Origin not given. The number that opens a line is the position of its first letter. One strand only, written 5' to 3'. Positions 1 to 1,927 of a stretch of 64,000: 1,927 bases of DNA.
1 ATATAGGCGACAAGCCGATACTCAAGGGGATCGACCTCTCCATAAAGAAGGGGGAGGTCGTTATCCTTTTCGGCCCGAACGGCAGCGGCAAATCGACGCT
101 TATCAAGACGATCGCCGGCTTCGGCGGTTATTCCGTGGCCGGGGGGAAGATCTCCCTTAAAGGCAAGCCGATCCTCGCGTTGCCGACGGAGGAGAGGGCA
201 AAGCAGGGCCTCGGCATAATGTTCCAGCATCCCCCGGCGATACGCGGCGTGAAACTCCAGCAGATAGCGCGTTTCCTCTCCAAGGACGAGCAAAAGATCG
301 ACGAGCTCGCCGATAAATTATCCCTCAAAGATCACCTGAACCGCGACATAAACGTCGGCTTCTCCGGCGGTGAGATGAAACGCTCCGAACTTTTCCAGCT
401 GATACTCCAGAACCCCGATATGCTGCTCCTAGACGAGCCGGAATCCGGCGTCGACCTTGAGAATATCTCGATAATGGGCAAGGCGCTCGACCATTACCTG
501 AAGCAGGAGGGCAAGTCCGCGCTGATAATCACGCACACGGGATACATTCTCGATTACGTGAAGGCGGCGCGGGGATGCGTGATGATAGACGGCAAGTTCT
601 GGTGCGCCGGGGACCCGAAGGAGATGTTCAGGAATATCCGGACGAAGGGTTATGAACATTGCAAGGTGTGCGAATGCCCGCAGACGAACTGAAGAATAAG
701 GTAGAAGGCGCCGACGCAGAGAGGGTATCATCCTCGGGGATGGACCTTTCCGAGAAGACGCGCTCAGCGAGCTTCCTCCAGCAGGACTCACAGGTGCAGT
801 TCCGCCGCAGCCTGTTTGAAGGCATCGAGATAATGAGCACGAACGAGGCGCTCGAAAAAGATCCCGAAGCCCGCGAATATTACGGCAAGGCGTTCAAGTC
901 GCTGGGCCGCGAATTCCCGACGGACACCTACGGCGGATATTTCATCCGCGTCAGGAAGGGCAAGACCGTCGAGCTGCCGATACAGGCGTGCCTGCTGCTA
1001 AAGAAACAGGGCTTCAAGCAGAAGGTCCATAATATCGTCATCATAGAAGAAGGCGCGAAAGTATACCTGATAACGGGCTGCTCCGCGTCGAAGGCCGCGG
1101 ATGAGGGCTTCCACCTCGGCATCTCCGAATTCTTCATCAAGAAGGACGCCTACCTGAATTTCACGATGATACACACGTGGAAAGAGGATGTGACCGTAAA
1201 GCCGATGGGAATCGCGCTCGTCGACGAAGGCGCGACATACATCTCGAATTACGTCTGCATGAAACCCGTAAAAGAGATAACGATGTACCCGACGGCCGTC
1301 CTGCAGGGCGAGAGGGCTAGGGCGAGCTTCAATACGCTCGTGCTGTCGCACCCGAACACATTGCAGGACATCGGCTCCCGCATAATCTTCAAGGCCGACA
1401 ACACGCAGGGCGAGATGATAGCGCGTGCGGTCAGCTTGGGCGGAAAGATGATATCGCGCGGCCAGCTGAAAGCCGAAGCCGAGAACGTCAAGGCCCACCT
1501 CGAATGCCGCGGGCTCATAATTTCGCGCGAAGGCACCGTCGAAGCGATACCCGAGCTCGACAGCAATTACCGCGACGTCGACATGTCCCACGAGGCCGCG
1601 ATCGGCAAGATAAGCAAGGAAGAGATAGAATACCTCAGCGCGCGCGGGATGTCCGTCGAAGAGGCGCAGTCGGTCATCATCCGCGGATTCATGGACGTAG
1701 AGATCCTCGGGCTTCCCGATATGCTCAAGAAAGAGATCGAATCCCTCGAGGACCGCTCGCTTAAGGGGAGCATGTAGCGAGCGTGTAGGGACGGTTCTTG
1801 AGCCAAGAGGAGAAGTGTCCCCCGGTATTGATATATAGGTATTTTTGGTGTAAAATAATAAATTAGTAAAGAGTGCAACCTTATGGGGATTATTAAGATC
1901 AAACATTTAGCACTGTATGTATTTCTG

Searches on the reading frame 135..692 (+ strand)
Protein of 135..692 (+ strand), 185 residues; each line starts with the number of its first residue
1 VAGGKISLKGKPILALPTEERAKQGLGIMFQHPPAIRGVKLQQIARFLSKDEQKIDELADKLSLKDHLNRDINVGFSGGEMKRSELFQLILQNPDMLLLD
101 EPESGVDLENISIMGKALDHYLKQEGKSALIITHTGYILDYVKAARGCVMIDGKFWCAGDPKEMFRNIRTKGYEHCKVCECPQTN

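Call 45: search_protein_families(library=pfam, proteins=[window:135-692:+], max_evalue=0.00001)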
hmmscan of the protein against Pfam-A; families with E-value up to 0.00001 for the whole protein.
window:135-692:+ (185 aa): 1 family
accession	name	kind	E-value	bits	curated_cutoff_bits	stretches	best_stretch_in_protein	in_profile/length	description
PF00005.33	ABC_tran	-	4e-12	47.3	25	1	3-102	39-135/137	ABC transporter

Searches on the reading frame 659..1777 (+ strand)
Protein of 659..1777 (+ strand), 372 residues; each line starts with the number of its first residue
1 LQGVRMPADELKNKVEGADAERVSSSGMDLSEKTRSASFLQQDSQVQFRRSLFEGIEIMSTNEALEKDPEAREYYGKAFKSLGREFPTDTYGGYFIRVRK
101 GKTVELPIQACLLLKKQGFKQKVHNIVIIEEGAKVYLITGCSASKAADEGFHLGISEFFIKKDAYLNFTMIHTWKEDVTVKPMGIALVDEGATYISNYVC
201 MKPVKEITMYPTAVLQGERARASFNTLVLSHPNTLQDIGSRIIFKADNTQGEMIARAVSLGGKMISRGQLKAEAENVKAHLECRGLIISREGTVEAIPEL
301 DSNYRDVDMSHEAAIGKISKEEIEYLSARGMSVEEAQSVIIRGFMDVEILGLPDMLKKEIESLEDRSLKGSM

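Call 45: search_protein_families(library=pfam, proteins=[window:659-1777:+], max_evalue=0.00001)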
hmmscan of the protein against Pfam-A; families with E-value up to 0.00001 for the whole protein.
window:659-1777:+ (372 aa): 1 family
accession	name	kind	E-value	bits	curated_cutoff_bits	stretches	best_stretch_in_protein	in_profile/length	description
PF01458.23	SUFBD_core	-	9.8e-42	143.4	27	1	117-344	6-232/232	SUF system FeS cluster assembly, SufBD core domain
